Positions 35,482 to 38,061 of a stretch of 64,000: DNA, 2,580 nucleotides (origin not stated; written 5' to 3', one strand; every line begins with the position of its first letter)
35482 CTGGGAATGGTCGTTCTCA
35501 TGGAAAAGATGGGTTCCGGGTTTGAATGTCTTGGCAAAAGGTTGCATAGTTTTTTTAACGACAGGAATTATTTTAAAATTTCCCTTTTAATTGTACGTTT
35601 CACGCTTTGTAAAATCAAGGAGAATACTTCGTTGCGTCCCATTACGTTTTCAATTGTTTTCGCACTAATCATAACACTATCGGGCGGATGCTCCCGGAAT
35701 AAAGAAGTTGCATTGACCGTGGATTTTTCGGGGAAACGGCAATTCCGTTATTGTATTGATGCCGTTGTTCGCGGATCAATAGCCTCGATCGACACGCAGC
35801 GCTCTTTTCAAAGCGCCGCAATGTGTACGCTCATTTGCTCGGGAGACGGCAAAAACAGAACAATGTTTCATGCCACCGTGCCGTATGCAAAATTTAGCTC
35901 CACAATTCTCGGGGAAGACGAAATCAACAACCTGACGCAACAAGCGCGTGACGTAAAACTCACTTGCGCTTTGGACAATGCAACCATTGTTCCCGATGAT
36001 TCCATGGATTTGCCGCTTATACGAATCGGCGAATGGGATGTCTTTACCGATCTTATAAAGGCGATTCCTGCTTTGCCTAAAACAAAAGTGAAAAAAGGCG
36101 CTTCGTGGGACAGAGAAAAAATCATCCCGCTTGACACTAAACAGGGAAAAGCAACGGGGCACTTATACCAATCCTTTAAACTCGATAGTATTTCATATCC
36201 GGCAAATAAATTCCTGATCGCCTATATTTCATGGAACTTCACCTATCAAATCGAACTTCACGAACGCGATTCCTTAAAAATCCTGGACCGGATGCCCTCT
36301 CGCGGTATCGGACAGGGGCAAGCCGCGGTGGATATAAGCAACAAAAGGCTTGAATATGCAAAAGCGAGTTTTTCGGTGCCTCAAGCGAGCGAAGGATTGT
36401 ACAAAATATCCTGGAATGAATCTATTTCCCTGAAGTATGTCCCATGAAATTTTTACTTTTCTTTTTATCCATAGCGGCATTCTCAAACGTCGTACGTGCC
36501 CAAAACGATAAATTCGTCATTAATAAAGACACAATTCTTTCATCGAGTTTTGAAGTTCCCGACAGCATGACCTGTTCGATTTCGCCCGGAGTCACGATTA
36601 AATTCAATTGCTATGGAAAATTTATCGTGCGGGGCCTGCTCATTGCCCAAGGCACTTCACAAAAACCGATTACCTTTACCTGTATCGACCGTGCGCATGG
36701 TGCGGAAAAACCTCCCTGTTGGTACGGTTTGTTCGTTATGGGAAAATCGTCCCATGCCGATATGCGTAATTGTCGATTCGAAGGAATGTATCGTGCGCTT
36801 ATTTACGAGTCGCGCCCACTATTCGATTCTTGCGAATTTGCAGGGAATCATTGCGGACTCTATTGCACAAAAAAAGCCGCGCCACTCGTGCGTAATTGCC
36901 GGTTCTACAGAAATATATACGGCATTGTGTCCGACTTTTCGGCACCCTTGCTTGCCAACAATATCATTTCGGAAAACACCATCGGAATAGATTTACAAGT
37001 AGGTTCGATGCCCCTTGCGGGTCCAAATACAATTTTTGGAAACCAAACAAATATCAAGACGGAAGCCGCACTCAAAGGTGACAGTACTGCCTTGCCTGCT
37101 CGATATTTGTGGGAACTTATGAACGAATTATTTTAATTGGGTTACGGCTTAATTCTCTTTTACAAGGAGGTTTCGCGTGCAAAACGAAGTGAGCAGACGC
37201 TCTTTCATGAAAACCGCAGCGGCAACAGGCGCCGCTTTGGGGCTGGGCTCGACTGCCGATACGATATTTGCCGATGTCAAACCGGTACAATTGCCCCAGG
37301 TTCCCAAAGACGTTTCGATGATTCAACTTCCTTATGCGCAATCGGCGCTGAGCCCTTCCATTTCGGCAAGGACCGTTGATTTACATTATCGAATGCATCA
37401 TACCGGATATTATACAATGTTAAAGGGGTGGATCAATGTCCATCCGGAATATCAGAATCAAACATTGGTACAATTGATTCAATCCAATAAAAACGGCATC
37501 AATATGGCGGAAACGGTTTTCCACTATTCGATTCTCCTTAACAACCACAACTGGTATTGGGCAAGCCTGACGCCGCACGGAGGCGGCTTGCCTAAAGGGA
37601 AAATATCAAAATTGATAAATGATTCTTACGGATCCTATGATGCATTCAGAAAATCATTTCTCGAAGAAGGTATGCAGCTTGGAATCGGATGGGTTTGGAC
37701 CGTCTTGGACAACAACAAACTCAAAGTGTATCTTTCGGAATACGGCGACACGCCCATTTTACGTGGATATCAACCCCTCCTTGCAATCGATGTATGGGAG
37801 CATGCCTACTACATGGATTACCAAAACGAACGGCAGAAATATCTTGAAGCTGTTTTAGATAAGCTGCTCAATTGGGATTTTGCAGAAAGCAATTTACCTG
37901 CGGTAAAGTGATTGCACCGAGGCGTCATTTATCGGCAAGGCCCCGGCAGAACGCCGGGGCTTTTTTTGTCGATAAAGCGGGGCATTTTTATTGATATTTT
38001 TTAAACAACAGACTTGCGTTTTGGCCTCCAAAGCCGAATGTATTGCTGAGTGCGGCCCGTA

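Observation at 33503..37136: Divergent module: cNMP-binding regulator + beta-helix protein facing lipoprotein + paralogous beta-helix protein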

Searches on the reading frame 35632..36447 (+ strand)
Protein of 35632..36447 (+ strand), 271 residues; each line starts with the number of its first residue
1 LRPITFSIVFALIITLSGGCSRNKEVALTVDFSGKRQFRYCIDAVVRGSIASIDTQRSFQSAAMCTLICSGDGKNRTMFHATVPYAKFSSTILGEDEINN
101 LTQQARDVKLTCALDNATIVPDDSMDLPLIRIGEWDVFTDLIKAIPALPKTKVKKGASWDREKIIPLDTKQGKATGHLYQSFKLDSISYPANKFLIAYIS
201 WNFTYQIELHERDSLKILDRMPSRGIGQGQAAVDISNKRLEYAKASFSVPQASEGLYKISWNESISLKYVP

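Call 4: search_protein_families(library=pfam, proteins=[window:35632-36447:+], max_evalue=1)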
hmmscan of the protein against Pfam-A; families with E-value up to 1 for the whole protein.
window:35632-36447:+ (271 aa): 1 family
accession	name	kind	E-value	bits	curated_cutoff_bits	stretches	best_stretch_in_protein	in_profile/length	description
PF25405.1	PH_30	-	0.21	11.7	27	1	48-124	16-85/120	Kinetoplastid PH-like domain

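Call 12: search_protein_families(library=ncbifam, proteins=[window:35632-36447:+], max_evalue=1)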
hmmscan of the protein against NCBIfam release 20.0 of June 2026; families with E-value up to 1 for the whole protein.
window:35632-36447:+ (271 aa): 0 families

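Call 21: search_solved_structures(query=A4, max_evalue=10)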
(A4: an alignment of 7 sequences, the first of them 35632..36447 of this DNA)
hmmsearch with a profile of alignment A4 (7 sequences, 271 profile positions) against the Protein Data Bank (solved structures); distinct sequences matched with E-value up to 10: 4.
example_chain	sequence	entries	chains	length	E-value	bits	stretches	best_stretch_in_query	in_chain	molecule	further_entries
7on6_A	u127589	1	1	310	0.072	15.3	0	210-234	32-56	SAKe6AE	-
6s9f_A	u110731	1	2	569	0.25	13.6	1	115-174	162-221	Tyrosine-protein kinase-like otk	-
8pjz_A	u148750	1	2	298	0.5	12.6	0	210-234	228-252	SAKe6EEtal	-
8uds_D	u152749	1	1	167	0.92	11.7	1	126-157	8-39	Carbon monoxide dehydrogenase subunit G (CoxG) family protein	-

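Call 23: find_homologous_proteins(query=A4)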
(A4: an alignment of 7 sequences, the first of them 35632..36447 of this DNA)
Query A4 (7 sequences) (271 aa, profile of the alignment): 15 proteins with E <= 0.001 among 5113 candidates.
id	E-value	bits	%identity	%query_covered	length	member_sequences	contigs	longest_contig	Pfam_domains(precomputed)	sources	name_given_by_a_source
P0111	5.8e-111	388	100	100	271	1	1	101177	-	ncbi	-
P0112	1.2e-89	318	52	93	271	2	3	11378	-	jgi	jgi:hypothetical protein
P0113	5.3e-88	313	54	100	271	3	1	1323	-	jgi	jgi:hypothetical protein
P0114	1.3e-87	311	48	97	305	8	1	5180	-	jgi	jgi:hypothetical protein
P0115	3.2e-87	310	44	96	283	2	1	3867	-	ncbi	-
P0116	6.5e-86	306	49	92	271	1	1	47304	-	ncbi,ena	-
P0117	1.2e-85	305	51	93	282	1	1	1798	-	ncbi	-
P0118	4.8e-80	287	43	96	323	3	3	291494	-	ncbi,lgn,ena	-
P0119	2.3e-78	281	25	94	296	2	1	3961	-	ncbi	-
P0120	4.1e-78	280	51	93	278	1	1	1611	-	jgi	jgi:hypothetical protein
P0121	2.6e-76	274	25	92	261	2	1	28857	-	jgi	-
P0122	3.4e-76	274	53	93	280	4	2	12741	-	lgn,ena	-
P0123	2.2e-74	268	50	96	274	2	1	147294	-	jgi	-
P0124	2.5e-67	245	73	74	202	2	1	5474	-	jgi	-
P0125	2.3e-49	186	21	52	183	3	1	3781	-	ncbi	-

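Call 37: predict_structure(alignment_id=A6)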
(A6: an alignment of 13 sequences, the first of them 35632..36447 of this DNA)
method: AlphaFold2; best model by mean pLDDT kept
length: 271 residues; sequences in the alignment: 13
mean_pLDDT: 79.2   pTM: 0.75
mean pLDDT of the five models: 79.2, 75.4, 75.4, 75.4, 73.8
residues with pLDDT >= 90: 74; 70-90: 135; 50-70: 43; < 50: 19
segments of 3 or more residues with pLDDT < 50: 1-3, 18-21, 124-128, 214-218
pLDDT, mean of each block of 10 residues (from residue 1): 51 51 77 83 90 84 91 87 89 86 83 79 55 63 83 92 75 78 90 85 83 51 82 91 91 74 91 79
secondary structure, 60 per line:
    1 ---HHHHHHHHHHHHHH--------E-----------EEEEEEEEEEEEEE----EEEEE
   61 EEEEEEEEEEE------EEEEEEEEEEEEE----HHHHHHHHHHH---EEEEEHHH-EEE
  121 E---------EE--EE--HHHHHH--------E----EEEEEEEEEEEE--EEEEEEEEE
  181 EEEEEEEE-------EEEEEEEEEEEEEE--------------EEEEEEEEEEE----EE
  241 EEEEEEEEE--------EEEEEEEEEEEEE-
elements in order: H4-17 E38-51 E56-71 E78-90 H95-105 E109-113 E118-121 H139-144 E158-169 E172-188 E196-209 E224-234 E239-249 E258-270
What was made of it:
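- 35632..36447 (+): LIPO: 271-aa lipoprotein (TTG start; Shine-Dalgarno AAGGAG at 35617-35622), predicted to be an all-beta barrel. The AF2 model has pLDDT 79 and pTM 0.75 (call 37).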

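Call 43: fold_search(model_id=the predicted structure, library=pdb)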
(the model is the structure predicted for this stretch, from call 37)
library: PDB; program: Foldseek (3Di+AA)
matches with E <= 10: 1117; with E <= 0.001: 30
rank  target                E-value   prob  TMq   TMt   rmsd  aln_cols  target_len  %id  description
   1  9bd8_A                2.7e-09  1.00  0.46  0.29   9.2       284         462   12  ApoB 100 beta barrel bound to LDLR beta propeller (released 2024-12-25)
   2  9ens_A                4.6e-06  1.00  0.43  0.13   9.9       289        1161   10  Cleavage product of vitellogenin from the honey bee hemolymph (released 2025-03-26)
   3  6ubl_A                4.8e-05  0.99  0.22  0.26  12.0       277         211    5  Structure of DynF from the Dynemicin Biosynthesis Pathway of Micromonospora chersina (released 2020-09-16)
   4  1lsh_A                5.1e-05  1.00  0.46  0.16   7.7       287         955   11  LIPID-PROTEIN INTERACTIONS IN LIPOVITELLIN (released 2002-07-31)
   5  2y0l                  8.6e-05  0.89  0.23  0.19  22.3       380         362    7  Crystal Structure of Pseudomonas Aeruginosa OpdO (released 2011-12-21)
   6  8axl_A                8.6e-05  0.87  0.20  0.17  25.3       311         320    9  Outer membrane secretin pore of the type 3 secretion system of Shigella flexneri (released 2023-03-01)
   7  2m06_MODEL_1_A        1.2e-04  0.96  0.18  0.28  13.8       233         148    5  NMR structure of OmpX in phopspholipid nanodiscs (released 2012-12-12)
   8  9ea7                  1.4e-04  1.00  0.44  0.04   9.3       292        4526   13  The Structure of ApoB100 from Human Low-Density Lipoprotein (released 2024-12-18)
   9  6i7s_G                2.0e-04  0.99  0.32  0.13  18.2       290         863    8  Microsomal triglyceride transfer protein (released 2019-08-21)
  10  4fms_B                2.1e-04  0.90  0.25  0.20  21.9       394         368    5  Crystal structure of Pseudomonas aeruginosa OccK2 (OpdF) in complex with glucuronate (released 2013-03-13)
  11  4frx_B                2.1e-04  0.75  0.21  0.16  23.7       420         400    5  Crystal Structure of Pseudomonas aeruginosa OccK8 (OprE) (released 2013-07-24)
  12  9e9r                  2.4e-04  1.00  0.44  0.05   9.3       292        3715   13  The Structure of ApoB100 from Human Low-Density Lipoprotein (released 2024-12-18)
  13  4fms_A                3.2e-04  0.82  0.23  0.19  23.4       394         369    5  Crystal structure of Pseudomonas aeruginosa OccK2 (OpdF) in complex with glucuronate (released 2013-03-13)
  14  5onu_A                3.4e-04  0.69  0.22  0.20  18.2       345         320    6  Trimeric OmpU structure (released 2018-01-03)
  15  1hxt                  3.6e-04  0.80  0.24  0.20  19.1       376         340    6  OMPF PORIN MUTANT NQAAA (released 2001-06-06)
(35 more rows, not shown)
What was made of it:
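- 35632..36447 (+): Foldseek matches the ApoB100, vitellogenin and lipovitellin beta-barrel at E 2.7e-9, TM 0.46 (call 43).
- Closest known: N-terminal beta-barrel of large lipid transfer proteins. Same: These are the best structural matches of the LIPO model (E 2.7e-9 to 2e-4, probability 1.0; call 43).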

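Call 62: search_protein_representatives(alignment_id=A6)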
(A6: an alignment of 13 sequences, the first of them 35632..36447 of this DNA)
Query: 13 sequences, 271 profile positions. Proteins with E-value up to 0.001 (for the whole library): 91; up to 1e-10: 69; up to 1e-30: 51. The best 91 are listed.
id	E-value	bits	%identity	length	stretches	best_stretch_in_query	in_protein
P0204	2.1e-113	394.1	-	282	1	8-270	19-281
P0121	8.2e-99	346.3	-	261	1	15-270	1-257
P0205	6.8e-89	313.7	-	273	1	6-268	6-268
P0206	3.7e-88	311.3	-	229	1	55-270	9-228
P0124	1.0e-81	290.2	-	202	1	72-270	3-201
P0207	5.9e-77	274.6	-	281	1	4-271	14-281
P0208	1.1e-74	267.1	-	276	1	9-269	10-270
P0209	4.9e-73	261.7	-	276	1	9-269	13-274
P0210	2.4e-71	256.2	-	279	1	11-269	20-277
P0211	3.8e-71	255.5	-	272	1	5-270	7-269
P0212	1.6e-70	253.5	-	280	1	6-269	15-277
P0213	1.4e-69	250.4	-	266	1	11-269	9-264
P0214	1.5e-67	243.7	-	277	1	6-270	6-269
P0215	2.2e-67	243.2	-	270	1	4-269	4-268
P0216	3.7e-67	242.4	-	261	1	9-270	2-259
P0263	1.7e-20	89.4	-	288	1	8-248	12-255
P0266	9.7e-16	73.8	-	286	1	9-249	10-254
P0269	2.6e-12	62.6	-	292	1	10-246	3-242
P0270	4.7e-12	61.7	-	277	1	8-247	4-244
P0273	1.4e-09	53.7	-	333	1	9-249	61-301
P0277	3.3e-08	49.1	-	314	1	9-237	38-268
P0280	1.0e-06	44.2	-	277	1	9-244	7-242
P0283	5.4e-06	41.9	-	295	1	6-248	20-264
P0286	7.1e-05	38.2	-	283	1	11-248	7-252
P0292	4.8e-04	35.5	-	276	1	8-247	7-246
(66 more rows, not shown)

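Call 63: search_protein_families(library=pfam, proteins=[P0263, P0266, P0269, P0270, P0273, P0277, P0280, P0283, P0286, P0292], max_evalue=0.01)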
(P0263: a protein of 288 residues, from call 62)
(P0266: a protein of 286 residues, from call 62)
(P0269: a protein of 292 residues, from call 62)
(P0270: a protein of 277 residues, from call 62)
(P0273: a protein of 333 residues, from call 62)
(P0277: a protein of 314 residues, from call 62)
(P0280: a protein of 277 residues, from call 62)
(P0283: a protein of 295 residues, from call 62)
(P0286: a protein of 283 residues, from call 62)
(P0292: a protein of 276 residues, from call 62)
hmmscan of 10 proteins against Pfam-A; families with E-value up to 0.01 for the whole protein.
P0263 (288 aa): 0 families

P0266 (286 aa): 1 family
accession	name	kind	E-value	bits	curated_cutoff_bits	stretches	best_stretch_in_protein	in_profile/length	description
PF19777.4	DUF6263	-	1.1e-06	28.9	26.7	0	134-243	92-194/196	Family of unknown function (DUF6263)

P0269 (292 aa): 1 family
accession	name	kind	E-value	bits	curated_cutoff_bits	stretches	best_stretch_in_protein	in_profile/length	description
PF19777.4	DUF6263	-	0.001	19.2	26.7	0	68-122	10-66/196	Family of unknown function (DUF6263)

P0270 (277 aa): 0 families

P0273 (333 aa): 0 families

P0277 (314 aa): 1 family
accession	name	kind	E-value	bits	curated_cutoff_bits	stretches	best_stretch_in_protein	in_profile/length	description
PF19777.4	DUF6263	-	1.2e-05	25.5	26.7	1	173-270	105-195/196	Family of unknown function (DUF6263)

P0280 (277 aa): 2 families
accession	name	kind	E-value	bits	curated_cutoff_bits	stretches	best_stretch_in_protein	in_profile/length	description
PF19777.4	DUF6263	-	8.8e-08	32.5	26.7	1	81-134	24-75/196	Family of unknown function (DUF6263)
PF11485.14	STK_08120-like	-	0.0021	18.6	21.6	0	36-85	43-91/136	STK_08120-like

P0283 (295 aa): 0 families

P0286 (283 aa): 1 family
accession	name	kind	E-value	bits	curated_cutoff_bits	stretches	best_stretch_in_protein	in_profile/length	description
PF19777.4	DUF6263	-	0.00068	19.8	26.7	0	81-128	25-70/196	Family of unknown function (DUF6263)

P0292 (276 aa): 1 family
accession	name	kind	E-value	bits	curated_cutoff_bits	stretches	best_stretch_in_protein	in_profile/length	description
PF19777.4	DUF6263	-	4.9e-06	26.7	26.7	1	145-236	103-193/196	Family of unknown function (DUF6263)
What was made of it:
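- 35632..36447 (+): Remote relatives hit DUF6263 (call 63).
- On DUF6263 (PF19777): Only remote family members reach 26.7-32.5 bits (call 63).
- Closest known: DUF6263. Same: Remote members of the LIPO family reach or approach the DUF6263 gathering score (up to 32.5 bits against 26.7; call 63).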

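Call 66: search_protein_families(library=padloc, proteins=[window:35632-36447:+], max_evalue=0.01)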
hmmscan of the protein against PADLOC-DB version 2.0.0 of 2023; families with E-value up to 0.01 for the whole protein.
window:35632-36447:+ (271 aa): 0 families

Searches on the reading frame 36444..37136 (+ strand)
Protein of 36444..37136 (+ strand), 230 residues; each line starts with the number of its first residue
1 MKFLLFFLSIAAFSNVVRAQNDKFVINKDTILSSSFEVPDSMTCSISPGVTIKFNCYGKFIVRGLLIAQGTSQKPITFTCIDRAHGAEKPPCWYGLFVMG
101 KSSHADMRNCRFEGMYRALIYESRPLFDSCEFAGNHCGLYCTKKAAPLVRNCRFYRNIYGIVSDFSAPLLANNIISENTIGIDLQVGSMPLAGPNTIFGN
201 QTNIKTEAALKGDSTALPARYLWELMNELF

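Call 4: search_protein_families(library=pfam, proteins=[window:36444-37136:+], max_evalue=1)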
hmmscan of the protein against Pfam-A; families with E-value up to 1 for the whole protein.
window:36444-37136:+ (230 aa): 3 families
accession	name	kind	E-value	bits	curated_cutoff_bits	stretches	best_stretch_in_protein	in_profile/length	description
PF13229.12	Beta_helix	-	5.2e-12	46.1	25.9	1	93-201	23-138/158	Right handed beta helix region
PF05048.19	NosD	-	1.1e-05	25.4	23.6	1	101-201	45-145/212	Periplasmic copper-binding protein (NosD)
PF01696.23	Adeno_E1B_55K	-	0.00016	21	24.5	1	102-180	145-223/387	Adenovirus EB1 55K protein / large t-antigen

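Call 12: search_protein_families(library=ncbifam, proteins=[window:36444-37136:+], max_evalue=1)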
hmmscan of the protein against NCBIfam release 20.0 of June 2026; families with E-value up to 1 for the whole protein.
window:36444-37136:+ (230 aa): 2 families
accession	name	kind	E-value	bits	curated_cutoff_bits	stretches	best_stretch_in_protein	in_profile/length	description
TIGR03804.1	para_beta_helix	repeat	1.5e-06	27.8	19.45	1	163-201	5-43/44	parallel beta-helix repeat protein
TIGR04247.1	NosD_copper_fam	subfamily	0.014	14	300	1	137-209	220-294/377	nitrous oxide reductase family maturation protein NosD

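Call 20: search_solved_structures(query=A3, max_evalue=1)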
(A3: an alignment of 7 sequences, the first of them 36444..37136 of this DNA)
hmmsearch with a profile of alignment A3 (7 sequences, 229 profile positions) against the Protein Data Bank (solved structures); distinct sequences matched with E-value up to 1: 1.
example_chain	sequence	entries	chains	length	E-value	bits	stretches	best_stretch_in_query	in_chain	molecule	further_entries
9ip3_A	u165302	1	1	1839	0.86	11.9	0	121-165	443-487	Maltose/maltodextrin-binding periplasmic protein,RNA-directed RNA polymerase L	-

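Call 46: find_related_loci(query=A3, collection=metagenome_contigs, flank=5000)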
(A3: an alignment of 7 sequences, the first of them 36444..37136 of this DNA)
Query A3 (230 aa) in metagenome_contigs; peptide patterns used: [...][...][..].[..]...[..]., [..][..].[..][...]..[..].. (x = any residue, [..] = any of these).
114 stretches matched a pattern; 36 encode a relative of the query (tblastn E <= 1e-3); 36 distinct loci.
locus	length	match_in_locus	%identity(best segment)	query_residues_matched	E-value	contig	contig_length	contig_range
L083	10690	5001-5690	66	1-230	4e-111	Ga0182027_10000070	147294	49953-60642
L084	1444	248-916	66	5-230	7e-116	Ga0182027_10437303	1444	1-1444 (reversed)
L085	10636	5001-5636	67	19-230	1e-103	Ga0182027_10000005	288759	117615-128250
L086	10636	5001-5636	66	19-230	8e-103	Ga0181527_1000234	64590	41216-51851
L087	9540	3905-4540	61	19-230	4e-98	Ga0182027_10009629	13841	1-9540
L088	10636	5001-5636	62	19-230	2e-97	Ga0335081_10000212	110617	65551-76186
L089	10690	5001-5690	57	1-230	4e-94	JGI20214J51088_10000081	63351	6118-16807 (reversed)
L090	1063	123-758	60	19-230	7e-101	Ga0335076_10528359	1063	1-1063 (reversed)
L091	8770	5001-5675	58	5-230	5e-92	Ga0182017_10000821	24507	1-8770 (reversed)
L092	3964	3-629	61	22-230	5e-92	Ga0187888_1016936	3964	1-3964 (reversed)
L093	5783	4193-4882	55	1-230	3e-88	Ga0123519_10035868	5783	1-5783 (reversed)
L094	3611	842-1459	60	25-230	5e-89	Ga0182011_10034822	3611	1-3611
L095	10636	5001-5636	56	19-230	1e-86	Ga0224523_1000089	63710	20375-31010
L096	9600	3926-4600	53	4-230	8e-86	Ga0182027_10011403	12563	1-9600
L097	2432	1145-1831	52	3-230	1e-86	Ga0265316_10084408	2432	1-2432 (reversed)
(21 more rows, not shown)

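Call 59: list_cluster_members(proteins=[P0001, P0111, P0127, window:36444-37136:+, P0011])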
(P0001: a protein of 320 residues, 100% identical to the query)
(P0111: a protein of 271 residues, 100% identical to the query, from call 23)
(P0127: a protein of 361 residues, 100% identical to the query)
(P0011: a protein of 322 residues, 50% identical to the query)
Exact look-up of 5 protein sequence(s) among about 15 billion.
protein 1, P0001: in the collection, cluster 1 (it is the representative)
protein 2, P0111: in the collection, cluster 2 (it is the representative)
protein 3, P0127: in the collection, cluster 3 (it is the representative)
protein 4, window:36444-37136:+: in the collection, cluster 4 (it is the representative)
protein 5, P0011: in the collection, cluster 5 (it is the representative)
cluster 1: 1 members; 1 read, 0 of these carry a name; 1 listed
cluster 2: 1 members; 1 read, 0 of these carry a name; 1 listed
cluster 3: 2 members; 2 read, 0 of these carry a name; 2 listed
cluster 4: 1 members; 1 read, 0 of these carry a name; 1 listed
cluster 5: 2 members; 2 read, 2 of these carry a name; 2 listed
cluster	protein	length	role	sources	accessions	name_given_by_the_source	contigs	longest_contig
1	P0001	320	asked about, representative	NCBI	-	-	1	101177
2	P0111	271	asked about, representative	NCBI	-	-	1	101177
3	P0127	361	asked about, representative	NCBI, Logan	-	-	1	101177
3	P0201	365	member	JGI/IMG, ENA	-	-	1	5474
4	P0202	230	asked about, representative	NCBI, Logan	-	-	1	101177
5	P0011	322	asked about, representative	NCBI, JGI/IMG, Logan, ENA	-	CRP-like cAMP-binding protein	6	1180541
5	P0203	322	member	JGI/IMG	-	CRP-like cAMP-binding protein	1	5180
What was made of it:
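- Tried and rejected: It could not be named from cluster records (call 59).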

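Call 66: search_protein_families(library=padloc, proteins=[window:36444-37136:+], max_evalue=0.01)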
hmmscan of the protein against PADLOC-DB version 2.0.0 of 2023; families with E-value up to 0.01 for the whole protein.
window:36444-37136:+ (230 aa): 0 families

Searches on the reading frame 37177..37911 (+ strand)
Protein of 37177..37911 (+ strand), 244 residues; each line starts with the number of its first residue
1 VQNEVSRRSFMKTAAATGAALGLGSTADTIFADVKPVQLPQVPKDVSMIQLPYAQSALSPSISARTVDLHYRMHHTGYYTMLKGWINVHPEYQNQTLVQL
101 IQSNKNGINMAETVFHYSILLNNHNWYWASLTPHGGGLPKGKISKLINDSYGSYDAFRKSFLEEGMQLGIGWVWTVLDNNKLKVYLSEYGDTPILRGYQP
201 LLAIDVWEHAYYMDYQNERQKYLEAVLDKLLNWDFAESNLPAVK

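Call 13: search_protein_families(library=pfam, proteins=[window:37177-37911:+], max_evalue=0.001)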
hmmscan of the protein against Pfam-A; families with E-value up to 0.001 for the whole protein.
window:37177-37911:+ (244 aa): 3 families
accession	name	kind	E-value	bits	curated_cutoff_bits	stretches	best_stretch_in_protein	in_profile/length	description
PF02777.23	Sod_Fe_C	-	1.2e-29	102.8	20.9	1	139-238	1-101/102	Iron/manganese superoxide dismutases, C-terminal domain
PF00081.27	Sod_Fe_N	-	5.2e-11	43.3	27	1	48-131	4-81/82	Iron/manganese superoxide dismutases, alpha-hairpin domain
PF10518.14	TAT_signal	-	7.5e-07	29.2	22.7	1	5-24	2-21/21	TAT (twin-arginine translocation) pathway signal sequence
